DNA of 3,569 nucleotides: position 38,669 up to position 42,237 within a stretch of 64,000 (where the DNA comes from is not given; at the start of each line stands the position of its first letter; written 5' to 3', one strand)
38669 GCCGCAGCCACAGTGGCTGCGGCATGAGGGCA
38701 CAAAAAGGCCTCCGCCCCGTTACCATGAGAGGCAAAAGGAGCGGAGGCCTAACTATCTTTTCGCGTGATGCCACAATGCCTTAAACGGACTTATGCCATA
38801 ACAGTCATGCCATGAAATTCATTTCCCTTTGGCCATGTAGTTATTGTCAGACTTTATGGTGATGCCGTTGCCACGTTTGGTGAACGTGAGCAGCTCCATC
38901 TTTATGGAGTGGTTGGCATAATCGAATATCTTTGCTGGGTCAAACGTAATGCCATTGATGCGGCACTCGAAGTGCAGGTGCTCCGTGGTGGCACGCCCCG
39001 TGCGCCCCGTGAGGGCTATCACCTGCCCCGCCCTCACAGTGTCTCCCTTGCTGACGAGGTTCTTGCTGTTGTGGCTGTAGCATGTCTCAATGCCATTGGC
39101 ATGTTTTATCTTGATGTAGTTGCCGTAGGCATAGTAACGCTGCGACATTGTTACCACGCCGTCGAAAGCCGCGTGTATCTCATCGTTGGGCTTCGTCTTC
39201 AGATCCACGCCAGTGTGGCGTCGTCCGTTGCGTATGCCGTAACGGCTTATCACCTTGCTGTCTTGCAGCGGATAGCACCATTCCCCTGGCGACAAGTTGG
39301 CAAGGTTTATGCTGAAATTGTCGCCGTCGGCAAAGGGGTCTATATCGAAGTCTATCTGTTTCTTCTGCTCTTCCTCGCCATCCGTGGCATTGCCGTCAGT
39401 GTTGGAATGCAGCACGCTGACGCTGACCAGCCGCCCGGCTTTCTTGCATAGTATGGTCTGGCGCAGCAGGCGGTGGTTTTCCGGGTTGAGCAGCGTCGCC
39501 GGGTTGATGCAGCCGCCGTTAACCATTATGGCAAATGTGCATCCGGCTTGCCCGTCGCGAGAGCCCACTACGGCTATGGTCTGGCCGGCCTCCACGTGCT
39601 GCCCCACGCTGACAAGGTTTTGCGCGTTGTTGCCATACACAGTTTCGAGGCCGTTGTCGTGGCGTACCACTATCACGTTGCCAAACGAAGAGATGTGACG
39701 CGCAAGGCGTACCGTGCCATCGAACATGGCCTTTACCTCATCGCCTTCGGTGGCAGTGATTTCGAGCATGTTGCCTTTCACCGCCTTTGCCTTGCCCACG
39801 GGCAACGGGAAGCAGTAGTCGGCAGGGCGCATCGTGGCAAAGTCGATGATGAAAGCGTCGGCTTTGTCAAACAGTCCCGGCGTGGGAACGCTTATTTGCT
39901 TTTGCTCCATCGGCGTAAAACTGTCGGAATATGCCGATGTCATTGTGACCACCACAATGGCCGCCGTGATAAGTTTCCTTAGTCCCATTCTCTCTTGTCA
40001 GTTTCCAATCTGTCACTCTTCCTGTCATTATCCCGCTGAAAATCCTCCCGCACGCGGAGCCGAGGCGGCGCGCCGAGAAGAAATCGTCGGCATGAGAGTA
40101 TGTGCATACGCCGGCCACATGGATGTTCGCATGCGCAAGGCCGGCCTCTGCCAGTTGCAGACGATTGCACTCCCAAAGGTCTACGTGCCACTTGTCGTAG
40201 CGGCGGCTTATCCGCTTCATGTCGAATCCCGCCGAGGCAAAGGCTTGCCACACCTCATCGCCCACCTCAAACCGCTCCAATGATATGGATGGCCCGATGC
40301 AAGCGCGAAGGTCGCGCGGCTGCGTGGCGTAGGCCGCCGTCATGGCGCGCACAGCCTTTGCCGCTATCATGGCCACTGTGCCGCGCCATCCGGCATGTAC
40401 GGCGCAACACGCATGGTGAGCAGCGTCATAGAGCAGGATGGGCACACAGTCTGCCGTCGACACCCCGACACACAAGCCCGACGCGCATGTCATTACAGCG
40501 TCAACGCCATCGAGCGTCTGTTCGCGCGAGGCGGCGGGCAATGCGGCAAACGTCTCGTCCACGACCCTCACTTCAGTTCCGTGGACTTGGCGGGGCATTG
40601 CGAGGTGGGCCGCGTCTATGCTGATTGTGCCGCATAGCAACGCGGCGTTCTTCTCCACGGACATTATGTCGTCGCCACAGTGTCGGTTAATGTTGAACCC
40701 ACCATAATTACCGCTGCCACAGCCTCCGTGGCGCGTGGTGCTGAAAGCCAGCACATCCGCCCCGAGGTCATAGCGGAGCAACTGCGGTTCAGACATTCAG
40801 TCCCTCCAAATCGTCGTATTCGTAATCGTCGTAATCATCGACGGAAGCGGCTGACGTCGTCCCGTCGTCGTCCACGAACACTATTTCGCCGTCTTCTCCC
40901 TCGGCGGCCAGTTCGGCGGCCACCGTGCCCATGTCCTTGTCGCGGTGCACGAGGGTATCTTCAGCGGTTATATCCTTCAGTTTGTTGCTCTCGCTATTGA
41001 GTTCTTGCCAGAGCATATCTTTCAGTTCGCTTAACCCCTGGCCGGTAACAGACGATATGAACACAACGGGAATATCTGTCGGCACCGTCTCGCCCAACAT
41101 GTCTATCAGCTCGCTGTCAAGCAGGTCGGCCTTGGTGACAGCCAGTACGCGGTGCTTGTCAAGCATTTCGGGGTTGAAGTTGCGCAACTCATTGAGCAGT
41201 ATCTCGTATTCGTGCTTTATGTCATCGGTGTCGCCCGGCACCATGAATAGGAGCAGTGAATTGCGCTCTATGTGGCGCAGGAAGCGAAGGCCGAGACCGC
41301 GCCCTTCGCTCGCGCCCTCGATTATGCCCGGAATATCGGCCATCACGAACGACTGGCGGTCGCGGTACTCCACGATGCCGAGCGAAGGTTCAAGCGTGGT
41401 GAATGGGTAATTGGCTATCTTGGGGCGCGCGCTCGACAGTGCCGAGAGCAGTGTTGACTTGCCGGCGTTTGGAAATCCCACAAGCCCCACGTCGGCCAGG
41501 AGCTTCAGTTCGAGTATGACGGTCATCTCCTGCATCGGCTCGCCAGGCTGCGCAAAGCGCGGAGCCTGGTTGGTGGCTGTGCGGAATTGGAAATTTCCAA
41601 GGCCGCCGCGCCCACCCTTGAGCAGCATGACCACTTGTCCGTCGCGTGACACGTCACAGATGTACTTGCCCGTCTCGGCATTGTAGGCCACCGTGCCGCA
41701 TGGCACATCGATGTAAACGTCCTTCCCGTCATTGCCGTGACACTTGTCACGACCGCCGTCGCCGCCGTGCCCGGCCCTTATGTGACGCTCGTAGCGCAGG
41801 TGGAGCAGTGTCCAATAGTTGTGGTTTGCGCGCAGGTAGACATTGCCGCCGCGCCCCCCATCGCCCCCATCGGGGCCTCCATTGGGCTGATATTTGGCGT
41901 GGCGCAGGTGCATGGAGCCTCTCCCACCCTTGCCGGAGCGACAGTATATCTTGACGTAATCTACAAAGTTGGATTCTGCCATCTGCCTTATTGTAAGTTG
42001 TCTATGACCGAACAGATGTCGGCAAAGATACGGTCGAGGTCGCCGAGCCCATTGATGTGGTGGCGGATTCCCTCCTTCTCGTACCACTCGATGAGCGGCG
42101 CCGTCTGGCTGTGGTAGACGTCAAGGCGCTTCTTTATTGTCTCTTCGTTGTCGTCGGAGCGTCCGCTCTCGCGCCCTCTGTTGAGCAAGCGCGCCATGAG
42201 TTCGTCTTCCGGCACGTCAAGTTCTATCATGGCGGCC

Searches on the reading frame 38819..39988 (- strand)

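Call 45: search_protein_families(library=pfam, proteins=[window:38819-39988:-], max_evalue=0.001)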
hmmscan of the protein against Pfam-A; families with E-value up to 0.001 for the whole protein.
window:38819-39988:- (389 aa): 4 families
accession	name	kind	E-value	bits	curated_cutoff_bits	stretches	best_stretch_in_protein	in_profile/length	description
PF01551.29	Peptidase_M23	-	1.2e-50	170.1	28.7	2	257-351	2-96/96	Peptidase family M23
PF13375.12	RnfC_N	-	1.4e-05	25.5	25.6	0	117-139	37-59/101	RnfC Barrel sandwich hybrid domain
PF00364.28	Biotin_lipoyl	-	1.4e-05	25.3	22.1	0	119-141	15-36/73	Biotin-requiring enzyme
PF13533.13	Biotin_lipoyl_2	-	0.00016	21.9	29.8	0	126-140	16-30/32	Biotin-lipoyl like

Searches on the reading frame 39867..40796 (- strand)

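Call 45: search_protein_families(library=pfam, proteins=[window:39867-40796:-], max_evalue=0.001)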
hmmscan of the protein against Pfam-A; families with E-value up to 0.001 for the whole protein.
window:39867-40796:- (309 aa): 1 family
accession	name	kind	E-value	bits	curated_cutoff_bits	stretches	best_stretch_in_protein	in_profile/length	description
PF02578.20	Cu-oxidase_4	-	7.7e-79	264.9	22.9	1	20-257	1-238/238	Multi-copper polyphenol oxidoreductase laccase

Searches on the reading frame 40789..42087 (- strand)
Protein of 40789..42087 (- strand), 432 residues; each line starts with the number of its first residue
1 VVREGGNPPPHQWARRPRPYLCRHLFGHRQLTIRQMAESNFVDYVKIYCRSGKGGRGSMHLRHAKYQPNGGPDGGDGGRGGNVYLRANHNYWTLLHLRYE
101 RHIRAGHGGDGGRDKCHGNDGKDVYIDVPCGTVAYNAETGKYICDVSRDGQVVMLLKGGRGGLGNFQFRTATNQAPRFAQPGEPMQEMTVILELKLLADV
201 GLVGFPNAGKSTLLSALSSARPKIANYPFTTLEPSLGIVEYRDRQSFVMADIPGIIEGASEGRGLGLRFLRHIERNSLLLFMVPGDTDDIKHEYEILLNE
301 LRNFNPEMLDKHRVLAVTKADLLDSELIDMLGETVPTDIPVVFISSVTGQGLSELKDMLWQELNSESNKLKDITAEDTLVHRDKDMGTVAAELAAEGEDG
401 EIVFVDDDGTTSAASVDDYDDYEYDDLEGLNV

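Call 45: search_protein_families(library=pfam, proteins=[window:40789-42087:-], max_evalue=0.001)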
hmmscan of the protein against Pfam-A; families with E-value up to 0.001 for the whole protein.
window:40789-42087:- (432 aa): 3 families
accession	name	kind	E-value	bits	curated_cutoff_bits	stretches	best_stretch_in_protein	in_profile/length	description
PF01018.28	GTP1_OBG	-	1.4e-58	197.4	27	1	42-196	1-155/155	GTP1/OBG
PF01926.29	MMR_HSR1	-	5.2e-25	88.2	21.9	1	199-319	1-113/113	50S ribosome-binding GTPase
PF02421.24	FeoB_N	-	1.3e-12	48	27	1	200-357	3-154/156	Ferrous iron transport protein B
